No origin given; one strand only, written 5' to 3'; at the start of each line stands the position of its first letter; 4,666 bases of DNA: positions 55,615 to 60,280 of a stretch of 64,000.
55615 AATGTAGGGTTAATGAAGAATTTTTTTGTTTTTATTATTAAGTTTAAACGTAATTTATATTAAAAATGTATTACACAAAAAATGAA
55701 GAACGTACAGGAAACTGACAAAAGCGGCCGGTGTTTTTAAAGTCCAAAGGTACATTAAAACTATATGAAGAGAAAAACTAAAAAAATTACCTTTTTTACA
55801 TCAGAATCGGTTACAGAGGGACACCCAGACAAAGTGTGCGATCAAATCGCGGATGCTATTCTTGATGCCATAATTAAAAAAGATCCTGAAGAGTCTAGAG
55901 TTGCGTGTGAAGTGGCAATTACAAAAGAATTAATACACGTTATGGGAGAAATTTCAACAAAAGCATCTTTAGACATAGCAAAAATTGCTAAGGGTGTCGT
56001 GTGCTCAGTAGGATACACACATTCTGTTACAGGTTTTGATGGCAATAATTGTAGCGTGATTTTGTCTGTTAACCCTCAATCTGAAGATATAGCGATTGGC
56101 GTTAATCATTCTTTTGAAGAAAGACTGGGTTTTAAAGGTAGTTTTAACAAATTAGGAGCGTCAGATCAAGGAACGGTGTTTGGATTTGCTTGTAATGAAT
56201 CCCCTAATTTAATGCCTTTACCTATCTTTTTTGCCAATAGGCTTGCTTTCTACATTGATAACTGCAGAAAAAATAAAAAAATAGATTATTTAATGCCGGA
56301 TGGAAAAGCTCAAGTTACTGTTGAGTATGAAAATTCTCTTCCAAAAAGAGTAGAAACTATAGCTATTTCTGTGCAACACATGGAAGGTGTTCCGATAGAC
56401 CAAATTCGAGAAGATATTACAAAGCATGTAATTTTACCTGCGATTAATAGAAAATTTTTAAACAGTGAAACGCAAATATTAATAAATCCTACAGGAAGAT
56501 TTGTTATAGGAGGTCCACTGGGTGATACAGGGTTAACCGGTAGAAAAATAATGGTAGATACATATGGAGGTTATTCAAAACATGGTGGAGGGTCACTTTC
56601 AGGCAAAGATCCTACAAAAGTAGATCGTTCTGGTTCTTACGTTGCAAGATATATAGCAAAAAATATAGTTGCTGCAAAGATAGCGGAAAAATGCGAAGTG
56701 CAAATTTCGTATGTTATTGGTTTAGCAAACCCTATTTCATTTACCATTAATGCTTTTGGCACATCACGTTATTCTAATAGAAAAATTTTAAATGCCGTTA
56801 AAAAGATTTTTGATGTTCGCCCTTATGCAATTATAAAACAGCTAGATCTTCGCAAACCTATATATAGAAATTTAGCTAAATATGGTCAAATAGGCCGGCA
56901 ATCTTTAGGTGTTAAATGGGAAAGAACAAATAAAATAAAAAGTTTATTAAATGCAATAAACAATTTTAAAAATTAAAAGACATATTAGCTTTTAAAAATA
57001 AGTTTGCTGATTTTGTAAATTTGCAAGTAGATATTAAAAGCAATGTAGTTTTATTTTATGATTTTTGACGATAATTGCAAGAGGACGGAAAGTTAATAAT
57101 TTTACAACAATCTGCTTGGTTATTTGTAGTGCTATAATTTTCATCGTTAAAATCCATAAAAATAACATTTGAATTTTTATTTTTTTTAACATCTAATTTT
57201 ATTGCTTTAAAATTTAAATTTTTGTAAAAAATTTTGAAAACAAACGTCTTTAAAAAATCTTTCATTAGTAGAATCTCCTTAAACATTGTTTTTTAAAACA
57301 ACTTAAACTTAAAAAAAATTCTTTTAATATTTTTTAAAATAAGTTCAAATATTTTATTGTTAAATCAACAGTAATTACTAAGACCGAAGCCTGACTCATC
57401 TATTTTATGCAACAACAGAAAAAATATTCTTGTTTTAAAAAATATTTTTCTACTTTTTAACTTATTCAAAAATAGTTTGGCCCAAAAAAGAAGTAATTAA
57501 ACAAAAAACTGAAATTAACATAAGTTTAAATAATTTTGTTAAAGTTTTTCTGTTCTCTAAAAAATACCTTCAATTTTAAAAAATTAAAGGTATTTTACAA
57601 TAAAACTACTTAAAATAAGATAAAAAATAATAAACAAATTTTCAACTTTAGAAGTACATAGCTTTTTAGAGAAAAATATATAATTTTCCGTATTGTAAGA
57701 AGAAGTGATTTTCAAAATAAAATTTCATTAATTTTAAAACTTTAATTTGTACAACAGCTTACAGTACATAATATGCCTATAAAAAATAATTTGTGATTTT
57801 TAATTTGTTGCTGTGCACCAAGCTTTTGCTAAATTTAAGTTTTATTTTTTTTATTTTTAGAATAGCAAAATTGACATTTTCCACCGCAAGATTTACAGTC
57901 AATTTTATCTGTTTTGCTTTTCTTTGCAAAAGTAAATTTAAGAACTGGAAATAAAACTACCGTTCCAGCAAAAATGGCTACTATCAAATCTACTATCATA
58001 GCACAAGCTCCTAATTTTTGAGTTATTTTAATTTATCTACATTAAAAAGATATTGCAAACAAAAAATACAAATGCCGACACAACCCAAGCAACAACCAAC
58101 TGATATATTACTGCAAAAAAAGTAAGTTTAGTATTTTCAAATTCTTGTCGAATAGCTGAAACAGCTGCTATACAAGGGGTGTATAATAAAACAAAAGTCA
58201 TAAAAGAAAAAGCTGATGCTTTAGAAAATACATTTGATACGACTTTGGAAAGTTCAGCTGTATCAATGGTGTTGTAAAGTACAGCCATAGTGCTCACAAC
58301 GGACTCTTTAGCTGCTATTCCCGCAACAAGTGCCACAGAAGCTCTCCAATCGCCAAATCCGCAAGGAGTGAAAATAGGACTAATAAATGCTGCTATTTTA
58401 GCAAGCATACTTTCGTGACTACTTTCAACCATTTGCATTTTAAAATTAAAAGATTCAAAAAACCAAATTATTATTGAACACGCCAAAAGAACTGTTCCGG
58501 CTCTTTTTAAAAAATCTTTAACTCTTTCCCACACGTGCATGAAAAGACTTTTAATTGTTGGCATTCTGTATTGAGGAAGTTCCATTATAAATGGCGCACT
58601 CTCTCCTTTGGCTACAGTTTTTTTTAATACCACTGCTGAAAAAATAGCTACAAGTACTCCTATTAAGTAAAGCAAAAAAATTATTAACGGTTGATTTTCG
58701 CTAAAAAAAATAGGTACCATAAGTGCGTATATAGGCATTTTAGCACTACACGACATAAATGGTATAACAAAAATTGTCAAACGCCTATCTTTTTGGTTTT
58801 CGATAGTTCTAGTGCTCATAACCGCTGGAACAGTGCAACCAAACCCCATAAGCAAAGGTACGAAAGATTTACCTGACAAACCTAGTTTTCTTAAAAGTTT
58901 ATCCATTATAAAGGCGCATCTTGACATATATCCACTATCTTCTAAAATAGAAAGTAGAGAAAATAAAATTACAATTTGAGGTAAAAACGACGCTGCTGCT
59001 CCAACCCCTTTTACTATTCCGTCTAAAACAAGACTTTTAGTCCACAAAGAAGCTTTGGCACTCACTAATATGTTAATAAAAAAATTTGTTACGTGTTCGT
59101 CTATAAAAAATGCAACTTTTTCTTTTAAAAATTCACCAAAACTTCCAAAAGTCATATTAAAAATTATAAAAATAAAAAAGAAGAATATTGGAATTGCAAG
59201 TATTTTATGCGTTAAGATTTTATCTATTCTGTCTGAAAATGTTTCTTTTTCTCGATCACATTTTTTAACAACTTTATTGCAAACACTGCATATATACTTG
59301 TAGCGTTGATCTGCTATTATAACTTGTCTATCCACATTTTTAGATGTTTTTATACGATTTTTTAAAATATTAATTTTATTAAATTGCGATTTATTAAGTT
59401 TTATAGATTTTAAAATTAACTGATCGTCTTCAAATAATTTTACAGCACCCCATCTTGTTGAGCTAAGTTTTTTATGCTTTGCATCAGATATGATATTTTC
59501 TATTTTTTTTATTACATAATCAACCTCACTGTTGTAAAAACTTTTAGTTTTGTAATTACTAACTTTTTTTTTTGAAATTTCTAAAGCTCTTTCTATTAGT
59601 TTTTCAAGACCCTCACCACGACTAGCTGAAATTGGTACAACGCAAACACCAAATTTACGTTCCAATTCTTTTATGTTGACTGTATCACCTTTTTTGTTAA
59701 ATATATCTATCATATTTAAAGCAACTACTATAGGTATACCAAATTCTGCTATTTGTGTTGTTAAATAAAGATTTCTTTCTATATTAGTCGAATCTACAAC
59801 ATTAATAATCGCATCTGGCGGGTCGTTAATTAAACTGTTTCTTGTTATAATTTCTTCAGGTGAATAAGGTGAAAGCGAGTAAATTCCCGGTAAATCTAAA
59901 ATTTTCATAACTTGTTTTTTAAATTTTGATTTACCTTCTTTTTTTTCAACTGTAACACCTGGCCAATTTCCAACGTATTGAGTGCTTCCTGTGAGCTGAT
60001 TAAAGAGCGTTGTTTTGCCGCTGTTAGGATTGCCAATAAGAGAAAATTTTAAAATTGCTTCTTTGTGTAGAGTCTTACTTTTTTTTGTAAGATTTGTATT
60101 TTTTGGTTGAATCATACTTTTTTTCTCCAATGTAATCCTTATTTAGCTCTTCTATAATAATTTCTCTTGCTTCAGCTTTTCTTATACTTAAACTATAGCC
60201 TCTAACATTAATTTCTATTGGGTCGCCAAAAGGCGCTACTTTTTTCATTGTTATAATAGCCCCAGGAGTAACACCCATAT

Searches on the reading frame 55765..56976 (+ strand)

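Call 17: search_protein_families(library=pfam, proteins=[window:55765-56976:+], max_evalue=0.0001)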
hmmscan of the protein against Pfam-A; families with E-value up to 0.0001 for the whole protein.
window:55765-56976:+ (403 aa): 3 families
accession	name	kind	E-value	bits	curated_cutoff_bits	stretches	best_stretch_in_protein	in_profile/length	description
PF02773.21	S-AdoMet_synt_C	-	4.4e-63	211.8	25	1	248-387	1-138/138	S-adenosylmethionine synthetase, C-terminal domain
PF02772.21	S-AdoMet_synt_M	-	5.2e-41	140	29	1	130-246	2-120/120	S-adenosylmethionine synthetase, central domain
PF00438.25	S-AdoMet_synt_N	-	2.6e-37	127.8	33.1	1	10-106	3-98/99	S-adenosylmethionine synthetase, N-terminal domain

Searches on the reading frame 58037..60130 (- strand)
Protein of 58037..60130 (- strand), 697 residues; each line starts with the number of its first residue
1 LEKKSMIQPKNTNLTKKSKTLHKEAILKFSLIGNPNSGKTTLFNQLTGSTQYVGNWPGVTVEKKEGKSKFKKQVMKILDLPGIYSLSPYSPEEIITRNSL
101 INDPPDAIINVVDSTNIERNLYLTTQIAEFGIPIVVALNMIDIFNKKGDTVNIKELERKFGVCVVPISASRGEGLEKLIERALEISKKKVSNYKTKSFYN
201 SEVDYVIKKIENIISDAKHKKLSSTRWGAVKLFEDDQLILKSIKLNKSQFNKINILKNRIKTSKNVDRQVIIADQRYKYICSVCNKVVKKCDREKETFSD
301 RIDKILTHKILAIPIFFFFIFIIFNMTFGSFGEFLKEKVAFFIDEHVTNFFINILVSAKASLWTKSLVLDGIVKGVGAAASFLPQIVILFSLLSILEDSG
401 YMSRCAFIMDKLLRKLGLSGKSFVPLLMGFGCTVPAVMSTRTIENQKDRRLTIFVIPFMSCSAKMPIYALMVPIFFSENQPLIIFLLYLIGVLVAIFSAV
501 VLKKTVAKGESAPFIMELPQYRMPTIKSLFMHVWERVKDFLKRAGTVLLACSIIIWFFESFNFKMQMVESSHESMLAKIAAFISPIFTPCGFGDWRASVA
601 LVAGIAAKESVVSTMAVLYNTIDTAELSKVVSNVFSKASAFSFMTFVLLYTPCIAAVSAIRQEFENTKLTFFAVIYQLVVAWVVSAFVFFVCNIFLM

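Call 10: search_protein_families(library=pfam, proteins=[window:58037-60130:-], max_evalue=0.001)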
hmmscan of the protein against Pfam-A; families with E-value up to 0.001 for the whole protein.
window:58037-60130:- (697 aa): 7 families
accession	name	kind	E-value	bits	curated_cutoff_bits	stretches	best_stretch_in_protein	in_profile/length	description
PF02421.24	FeoB_N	-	7e-65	217.7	27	1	28-180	2-154/156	Ferrous iron transport protein B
PF07670.19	Gate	-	1.4e-39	135.2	29.6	2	381-472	3-101/104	Nucleoside recognition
PF07664.17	FeoB_C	-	6.1e-23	80.7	26.6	1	484-536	1-54/54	Ferrous iron transport protein B C terminus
PF01926.29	MMR_HSR1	-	3.3e-19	69.5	21.9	1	30-139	3-112/113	50S ribosome-binding GTPase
PF17910.6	FeoB_Cyto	-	1.8e-16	60.8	23.4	1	199-289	1-90/90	FeoB cytosolic helical domain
PF09439.16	SRPRB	-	1.9e-08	34.3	25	1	30-137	7-102/178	Signal recognition particle receptor beta subunit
PF00009.33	GTP_EFTU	-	4.9e-06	26.7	26.5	0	58-184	54-184/188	Elongation factor Tu GTP binding domain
